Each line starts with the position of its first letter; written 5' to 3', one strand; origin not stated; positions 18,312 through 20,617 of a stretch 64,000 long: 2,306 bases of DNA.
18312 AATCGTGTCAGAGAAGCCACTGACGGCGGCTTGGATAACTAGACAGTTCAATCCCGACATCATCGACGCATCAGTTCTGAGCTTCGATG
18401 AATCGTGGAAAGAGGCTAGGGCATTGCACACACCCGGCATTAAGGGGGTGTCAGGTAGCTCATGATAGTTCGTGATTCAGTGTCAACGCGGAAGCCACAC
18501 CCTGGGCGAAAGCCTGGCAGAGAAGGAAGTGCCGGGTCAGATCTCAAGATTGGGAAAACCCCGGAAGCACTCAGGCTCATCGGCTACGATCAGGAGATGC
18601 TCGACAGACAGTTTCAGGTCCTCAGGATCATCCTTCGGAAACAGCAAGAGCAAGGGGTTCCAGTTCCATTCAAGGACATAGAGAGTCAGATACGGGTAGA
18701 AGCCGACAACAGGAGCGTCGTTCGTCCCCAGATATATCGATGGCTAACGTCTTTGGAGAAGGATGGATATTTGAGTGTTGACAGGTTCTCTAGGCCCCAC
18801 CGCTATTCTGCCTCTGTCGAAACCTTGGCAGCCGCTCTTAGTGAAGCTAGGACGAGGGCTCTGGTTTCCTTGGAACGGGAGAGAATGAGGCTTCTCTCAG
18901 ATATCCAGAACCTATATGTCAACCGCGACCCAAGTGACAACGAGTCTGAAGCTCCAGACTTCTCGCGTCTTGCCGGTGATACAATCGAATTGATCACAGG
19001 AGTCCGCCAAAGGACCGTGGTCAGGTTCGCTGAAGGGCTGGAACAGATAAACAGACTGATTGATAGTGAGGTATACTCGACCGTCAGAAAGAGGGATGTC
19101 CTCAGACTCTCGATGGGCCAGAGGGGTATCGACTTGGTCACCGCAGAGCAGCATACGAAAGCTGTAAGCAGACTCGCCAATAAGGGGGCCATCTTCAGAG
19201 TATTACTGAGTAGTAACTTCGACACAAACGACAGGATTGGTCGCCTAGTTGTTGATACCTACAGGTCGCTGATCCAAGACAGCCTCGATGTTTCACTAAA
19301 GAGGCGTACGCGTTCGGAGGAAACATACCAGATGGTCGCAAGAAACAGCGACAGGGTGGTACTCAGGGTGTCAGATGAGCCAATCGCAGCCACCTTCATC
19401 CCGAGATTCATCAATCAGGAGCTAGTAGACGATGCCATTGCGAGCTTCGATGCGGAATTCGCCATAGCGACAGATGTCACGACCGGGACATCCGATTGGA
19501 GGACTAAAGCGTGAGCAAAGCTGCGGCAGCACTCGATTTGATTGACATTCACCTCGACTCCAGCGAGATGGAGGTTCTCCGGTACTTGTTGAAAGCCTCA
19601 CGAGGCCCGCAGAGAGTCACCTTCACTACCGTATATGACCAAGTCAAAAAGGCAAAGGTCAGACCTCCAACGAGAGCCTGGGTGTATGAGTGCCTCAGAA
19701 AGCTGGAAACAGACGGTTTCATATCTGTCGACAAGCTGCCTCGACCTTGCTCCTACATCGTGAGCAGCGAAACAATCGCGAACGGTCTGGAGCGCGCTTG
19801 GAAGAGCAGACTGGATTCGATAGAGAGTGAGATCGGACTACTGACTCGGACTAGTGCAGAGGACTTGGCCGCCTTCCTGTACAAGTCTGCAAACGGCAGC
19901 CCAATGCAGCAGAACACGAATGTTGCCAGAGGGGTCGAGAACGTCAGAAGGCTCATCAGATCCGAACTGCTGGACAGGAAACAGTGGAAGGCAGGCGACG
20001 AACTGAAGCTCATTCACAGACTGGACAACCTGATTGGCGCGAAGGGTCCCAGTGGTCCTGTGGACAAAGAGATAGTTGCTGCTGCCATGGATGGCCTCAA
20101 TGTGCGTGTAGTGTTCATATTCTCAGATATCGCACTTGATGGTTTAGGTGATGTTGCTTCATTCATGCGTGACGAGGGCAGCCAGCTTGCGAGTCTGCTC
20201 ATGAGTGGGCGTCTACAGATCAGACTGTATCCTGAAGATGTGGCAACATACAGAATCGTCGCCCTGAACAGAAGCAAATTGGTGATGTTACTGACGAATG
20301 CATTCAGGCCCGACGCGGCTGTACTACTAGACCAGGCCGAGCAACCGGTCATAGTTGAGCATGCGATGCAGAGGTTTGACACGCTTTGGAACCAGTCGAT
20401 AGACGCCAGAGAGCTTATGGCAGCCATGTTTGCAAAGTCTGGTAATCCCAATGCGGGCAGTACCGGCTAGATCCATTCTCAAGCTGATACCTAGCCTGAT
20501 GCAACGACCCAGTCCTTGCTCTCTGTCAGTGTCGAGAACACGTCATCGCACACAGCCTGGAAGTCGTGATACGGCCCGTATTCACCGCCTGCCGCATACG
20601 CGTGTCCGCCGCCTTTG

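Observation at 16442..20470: Four tandem, highly diverged TrmB-like paralogs chained by 4-nt start/stop overlaps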

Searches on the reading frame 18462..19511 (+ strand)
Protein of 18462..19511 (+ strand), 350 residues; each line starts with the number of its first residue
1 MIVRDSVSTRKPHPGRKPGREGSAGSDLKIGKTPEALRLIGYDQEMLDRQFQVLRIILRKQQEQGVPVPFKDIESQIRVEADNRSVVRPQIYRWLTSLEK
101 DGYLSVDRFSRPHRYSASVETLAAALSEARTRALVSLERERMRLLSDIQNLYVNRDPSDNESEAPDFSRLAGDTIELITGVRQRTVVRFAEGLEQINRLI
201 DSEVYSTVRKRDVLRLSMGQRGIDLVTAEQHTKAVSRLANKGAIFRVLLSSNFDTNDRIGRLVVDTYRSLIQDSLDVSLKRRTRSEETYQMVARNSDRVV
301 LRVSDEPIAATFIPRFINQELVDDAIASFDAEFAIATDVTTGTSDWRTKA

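Call 3: search_protein_families(library=pfam, proteins=[window:18462-19511:+], max_evalue=1)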
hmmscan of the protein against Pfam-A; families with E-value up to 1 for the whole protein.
window:18462-19511:+ (350 aa): 1 family
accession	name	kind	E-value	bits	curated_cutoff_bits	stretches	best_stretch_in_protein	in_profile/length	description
PF01978.25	TrmB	-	0.012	15.9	25.6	1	86-117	34-64/68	Sugar-specific transcriptional regulator TrmB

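Call 4: search_protein_families(library=ncbifam, proteins=[window:18462-19511:+], max_evalue=1)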
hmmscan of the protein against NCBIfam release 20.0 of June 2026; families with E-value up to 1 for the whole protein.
window:18462-19511:+ (350 aa): 1 family
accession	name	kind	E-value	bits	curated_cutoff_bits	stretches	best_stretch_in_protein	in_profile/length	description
NF002805.0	PRK02947.1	subfamily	0.12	11.5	135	1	231-272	203-244/247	sugar isomerase domain-containing protein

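Call 77: search_protein_families(library=padloc, proteins=[window:18462-19511:+], max_evalue=0.1)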
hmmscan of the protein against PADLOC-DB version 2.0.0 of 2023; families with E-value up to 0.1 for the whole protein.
window:18462-19511:+ (350 aa): 0 families

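Call 78: search_protein_families(library=phrogs, proteins=[window:18462-19511:+], max_evalue=0.1)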
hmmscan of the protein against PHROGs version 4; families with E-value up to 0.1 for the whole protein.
window:18462-19511:+ (350 aa): 2 families
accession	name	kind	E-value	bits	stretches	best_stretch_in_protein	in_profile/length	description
phrog_3502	-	unknown function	0.0024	18.9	1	44-104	47-101/131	-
phrog_362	-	transcription regulation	0.027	15.7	0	46-108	4-60/106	transcriptional repressor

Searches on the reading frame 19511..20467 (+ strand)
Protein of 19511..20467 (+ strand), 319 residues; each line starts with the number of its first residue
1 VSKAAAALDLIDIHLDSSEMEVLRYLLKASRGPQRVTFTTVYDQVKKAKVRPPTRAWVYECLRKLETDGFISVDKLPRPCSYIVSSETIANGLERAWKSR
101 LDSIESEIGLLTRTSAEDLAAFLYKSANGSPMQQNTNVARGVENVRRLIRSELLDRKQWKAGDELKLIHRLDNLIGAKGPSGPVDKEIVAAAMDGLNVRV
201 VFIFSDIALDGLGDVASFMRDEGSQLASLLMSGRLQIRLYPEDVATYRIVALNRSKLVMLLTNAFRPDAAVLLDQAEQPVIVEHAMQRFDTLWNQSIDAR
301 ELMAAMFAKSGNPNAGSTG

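Call 3: search_protein_families(library=pfam, proteins=[window:19511-20467:+], max_evalue=1)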
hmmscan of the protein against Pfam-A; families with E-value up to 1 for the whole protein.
window:19511-20467:+ (319 aa): 1 family
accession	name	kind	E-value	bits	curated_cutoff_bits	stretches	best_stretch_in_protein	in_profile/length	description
PF01978.25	TrmB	-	0.15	12.4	25.6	1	17-75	8-56/68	Sugar-specific transcriptional regulator TrmB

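Call 4: search_protein_families(library=ncbifam, proteins=[window:19511-20467:+], max_evalue=1)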
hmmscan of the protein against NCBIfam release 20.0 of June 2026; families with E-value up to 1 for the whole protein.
window:19511-20467:+ (319 aa): 0 families

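Call 23: search_solved_structures(query=A3, max_evalue=10, show_alignments=3)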
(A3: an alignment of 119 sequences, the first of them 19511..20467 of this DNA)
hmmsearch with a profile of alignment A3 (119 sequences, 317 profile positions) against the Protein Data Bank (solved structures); distinct sequences matched with E-value up to 10: 47.
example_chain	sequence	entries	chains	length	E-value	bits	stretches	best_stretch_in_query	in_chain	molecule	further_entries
2xig_A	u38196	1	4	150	4.2e-05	26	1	10-87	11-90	FERRIC UPTAKE REGULATION PROTEIN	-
1mzb_A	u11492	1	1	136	0.0016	20.9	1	7-77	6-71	ferric uptake regulation protein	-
6h1c_A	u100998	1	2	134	0.0018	20.7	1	8-77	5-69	Ferric uptake regulation protein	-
6dk4_A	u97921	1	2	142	0.0018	20.7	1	10-88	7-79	Ferric uptake regulation protein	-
2fu4_A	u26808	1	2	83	0.0038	19.6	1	5-78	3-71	Ferric uptake regulation protein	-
2mh2_A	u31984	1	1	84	0.0042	19.5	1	27-92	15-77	Homologous-pairing protein 2 homolog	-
5box_A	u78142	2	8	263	0.0047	19.3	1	60-122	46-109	Putative HTH-type transcriptional regulator TrmBL2 | TrmBL2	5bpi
5bpd_A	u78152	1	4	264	0.0049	19.3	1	60-122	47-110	TrmBL2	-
5bqt_A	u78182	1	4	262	0.0075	18.6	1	60-122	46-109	Putative HTH-type transcriptional regulator TrmBL2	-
3nrv_A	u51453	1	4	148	0.009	18.4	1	57-109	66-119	Putative transcriptional regulator (MarR/EmrR family)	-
6d57_A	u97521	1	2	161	0.013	17.8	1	5-86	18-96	Ferric uptake regulation protein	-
4ets_A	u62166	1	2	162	0.014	17.8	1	5-86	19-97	Ferric uptake regulation protein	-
8j6w_A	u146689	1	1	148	0.016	17.6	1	5-78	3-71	Ferric uptake regulation protein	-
3eyy_A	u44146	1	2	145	0.016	17.6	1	1-79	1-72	Putative iron uptake regulatory protein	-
6cmv_A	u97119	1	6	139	0.026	16.8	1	47-104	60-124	Transcriptional regulator Lrs14-like protein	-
4y66_A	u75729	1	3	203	0.029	16.7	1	47-143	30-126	Mnd1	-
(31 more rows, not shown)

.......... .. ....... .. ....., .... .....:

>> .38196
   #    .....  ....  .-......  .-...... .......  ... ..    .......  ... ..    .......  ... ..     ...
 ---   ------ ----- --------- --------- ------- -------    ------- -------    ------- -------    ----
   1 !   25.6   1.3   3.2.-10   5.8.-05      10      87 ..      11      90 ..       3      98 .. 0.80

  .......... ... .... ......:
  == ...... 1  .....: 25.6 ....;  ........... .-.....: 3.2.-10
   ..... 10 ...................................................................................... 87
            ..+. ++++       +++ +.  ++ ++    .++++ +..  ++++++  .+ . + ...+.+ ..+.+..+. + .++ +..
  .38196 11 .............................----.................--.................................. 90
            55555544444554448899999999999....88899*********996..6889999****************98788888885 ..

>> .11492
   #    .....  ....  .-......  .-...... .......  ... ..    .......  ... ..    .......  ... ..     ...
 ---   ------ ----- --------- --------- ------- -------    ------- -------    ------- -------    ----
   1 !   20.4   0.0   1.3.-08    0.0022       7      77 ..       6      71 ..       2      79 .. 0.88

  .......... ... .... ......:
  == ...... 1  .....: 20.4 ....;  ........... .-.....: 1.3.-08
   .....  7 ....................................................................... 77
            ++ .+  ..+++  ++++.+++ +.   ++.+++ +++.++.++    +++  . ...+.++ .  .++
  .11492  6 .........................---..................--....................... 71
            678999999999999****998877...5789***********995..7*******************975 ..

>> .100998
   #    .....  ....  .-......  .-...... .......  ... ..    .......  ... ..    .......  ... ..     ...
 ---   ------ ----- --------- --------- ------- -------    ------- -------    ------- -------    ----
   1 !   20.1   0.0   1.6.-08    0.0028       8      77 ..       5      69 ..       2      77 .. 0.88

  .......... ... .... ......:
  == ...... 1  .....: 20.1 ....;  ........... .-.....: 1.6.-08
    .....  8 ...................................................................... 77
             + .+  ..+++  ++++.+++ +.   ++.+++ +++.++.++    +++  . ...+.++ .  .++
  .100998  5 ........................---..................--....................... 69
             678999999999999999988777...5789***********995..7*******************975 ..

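Call 24: search_protein_families(library=pfam, alignment_id=A3, max_evalue=0.1)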
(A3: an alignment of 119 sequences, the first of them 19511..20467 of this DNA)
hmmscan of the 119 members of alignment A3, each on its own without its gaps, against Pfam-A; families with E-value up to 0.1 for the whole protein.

A. member 1, window:19511-20467:+ (319 aa): 0 families

B. families by the number of members that match (of 119 scanned): 116 families (the first 25 are shown)
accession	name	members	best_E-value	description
PF01978.25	TrmB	52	2.2e-05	Sugar-specific transcriptional regulator TrmB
PF03551.20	PadR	18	0.0023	Transcriptional regulator PadR-like family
PF01475.25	FUR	17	0.00041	Ferric uptake regulator family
PF09339.16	HTH_IclR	14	0.00023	IclR helix-turn-helix domain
PF21100.3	MCM_C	13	0.00086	MCM protein C-terminal winged helix-turn-helix domain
PF21984.2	DnaD_N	9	0.0011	DnaD N-terminal domain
PF03965.22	Penicillinase_R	9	0.012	Penicillinase repressor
PF21128.4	MCM4_WHD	7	0.00037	MCM4, winged helix domain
PF09079.17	Cdc6_C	5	2.7e-05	CDC6, C terminal winged helix domain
PF24217.1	DUF7436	5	0.00016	Family of unknown function (DUF7436)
PF12802.13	MarR_2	5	0.0017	MarR family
PF07106.19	TBPIP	5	0.0033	TBPIP/Hop2 winged helix domain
PF13091.12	PLDc_2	4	0.0007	PLD-like domain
PF22194.2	F-93_WHD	4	0.0041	F-93, winged-helix domain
PF09660.15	DUF2397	3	0.0017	Protein of unknown function (DUF2397)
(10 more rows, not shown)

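Call 25: find_homologous_proteins(query=A3, max_evalue=0.001)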
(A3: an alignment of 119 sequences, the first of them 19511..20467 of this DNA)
Query A3 (119 sequences) (319 aa, profile of the alignment): 4 proteins with E <= 0.001 among 8000 candidates.
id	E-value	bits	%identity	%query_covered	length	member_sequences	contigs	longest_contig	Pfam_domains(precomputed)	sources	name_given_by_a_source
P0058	9.5e-80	286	23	29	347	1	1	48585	-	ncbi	-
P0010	5.9e-77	277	92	100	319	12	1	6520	-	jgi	-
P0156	4.2e-74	268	91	100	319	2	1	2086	-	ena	-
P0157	5.3e-74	267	84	100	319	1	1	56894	-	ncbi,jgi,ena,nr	ncbi:MAG: hypothetical protein C4K49_12240 [Candidatus Thorarchaeota archaeon]|nr:MAG: hypothetical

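Call 30: predict_structure(alignment_id=A3)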
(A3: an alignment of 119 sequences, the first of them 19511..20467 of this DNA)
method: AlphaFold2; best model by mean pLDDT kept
length: 319 residues; sequences in the alignment: 119
mean_pLDDT: 91.2   pTM: 0.64
mean pLDDT of the five models: 91.2, 90.6, 90.3, 90.2, 90.1
residues with pLDDT >= 90: 242; 70-90: 57; 50-70: 14; < 50: 6
segments of 3 or more residues with pLDDT < 50: none
pLDDT, mean of each block of 10 residues (from residue 1): 94 97 98 97 97 97 98 97 98 96 91 91 79 67 95 95 97 77 92 97 85 81 89 96 94 97 93 94 97 96 87 55
secondary structure, 60 per line:
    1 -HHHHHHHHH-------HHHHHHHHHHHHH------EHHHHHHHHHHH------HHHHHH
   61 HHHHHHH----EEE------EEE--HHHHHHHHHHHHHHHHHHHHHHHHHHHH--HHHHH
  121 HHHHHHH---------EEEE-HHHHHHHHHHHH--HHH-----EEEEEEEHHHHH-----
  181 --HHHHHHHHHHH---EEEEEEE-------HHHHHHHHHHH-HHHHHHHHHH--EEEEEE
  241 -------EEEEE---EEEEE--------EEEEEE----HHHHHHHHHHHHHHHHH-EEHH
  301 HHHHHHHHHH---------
elements in order: H2-10 H18-30 H38-48 H55-67 E72-74 E81-83 H86-113 H116-127 E137-140 H142-153 E164-170 H171-175 H183-193 E197-203 H211-221 H223-232 E235-240 E248-252 E256-260 E269-274 H279-295 H299-310

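Call 32: fold_search(model_id=the predicted structure, library=pdb)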
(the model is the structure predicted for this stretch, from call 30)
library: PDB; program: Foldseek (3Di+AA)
matches with E <= 10: 1037; with E <= 0.001: 15
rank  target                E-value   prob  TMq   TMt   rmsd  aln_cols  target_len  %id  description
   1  5bpi_D                2.1e-10  1.00  0.31  0.38  19.6       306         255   14  Structure of TrmBL2, an archaeal chromatin protein, shows a novel mode of DNA binding. (released 2015-09-02)
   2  5bpd_C                4.1e-10  1.00  0.33  0.39  19.5       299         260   15  Structure of TrmBL2, an archaeal chromatin protein, shows a novel mode of DNA binding. (released 2015-09-02)
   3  5bpd_D                5.2e-10  1.00  0.32  0.38  19.6       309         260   15  Structure of TrmBL2, an archaeal chromatin protein, shows a novel mode of DNA binding. (released 2015-09-02)
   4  5bpi_C                1.2e-09  1.00  0.33  0.39  19.5       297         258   15  Structure of TrmBL2, an archaeal chromatin protein, shows a novel mode of DNA binding. (released 2015-09-02)
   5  5bpd_B                1.9e-09  1.00  0.35  0.41  27.5       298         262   15  Structure of TrmBL2, an archaeal chromatin protein, shows a novel mode of DNA binding. (released 2015-09-02)
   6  5bqt_B                5.4e-08  1.00  0.32  0.39  26.5       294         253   16  Structure of TrmBL2, an archaeal chromatin protein, shows a novel mode of DNA binding. (released 2015-09-02)
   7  3qph_A                3.6e-07  1.00  0.31  0.29  18.1       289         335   10  The three-dimensional structure of TrmB, a global transcriptional regulator of the hyperthermophilic archaeon Pyrococc (released 2012-05-30)
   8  5qhm                  2.2e-05  1.00  0.33  0.59   4.0       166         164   15  PanDDA analysis group deposition of models with modelled events (e.g. bound ligands) -- Crystal Structure of human FAM83 (released 2018-12-19)
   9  5lzk_A                3.5e-05  1.00  0.33  0.58   4.6       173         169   14  Structure of the domain of unknown function DUF1669 from human FAM83B (released 2016-10-26)
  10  7e0m_B                9.4e-05  1.00  0.30  0.25   5.7       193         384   12  Crystal structure of phospholipase D (released 2021-12-22)
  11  2f5t_X                1.1e-04  1.00  0.30  0.40   4.9       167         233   10  Crystal Structure of the sugar binding domain of the archaeal transcriptional regulator TrmB (released 2006-02-21)
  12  7e0m_A                1.5e-04  1.00  0.31  0.26   5.4       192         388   13  Crystal structure of phospholipase D (released 2021-12-22)
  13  8yr6                  1.6e-04  1.00  0.35  0.26   4.9       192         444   14  Crystal structure of E. coli phosphatidylserine synthase complexed with 16:0/16:0 CDP-DG (released 2024-11-20)
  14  6ohp_C                8.8e-04  1.00  0.26  0.15   5.3       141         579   13  Structure of compound 1 (halopemide) bound human Phospholipase D2 catalytic domain (released 2020-02-19)
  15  1v0s                  9.9e-04  1.00  0.27  0.18   5.2       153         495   13  Uninhibited form of Phospholipase D from Streptomyces sp. strain PMF (released 2004-06-03)
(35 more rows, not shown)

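Call 77: search_protein_families(library=padloc, proteins=[window:19511-20467:+], max_evalue=0.1)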
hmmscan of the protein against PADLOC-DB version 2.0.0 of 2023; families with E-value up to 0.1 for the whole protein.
window:19511-20467:+ (319 aa): 0 families

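Call 78: search_protein_families(library=phrogs, proteins=[window:19511-20467:+], max_evalue=0.1)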
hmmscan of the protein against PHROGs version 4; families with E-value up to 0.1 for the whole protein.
window:19511-20467:+ (319 aa): 0 families
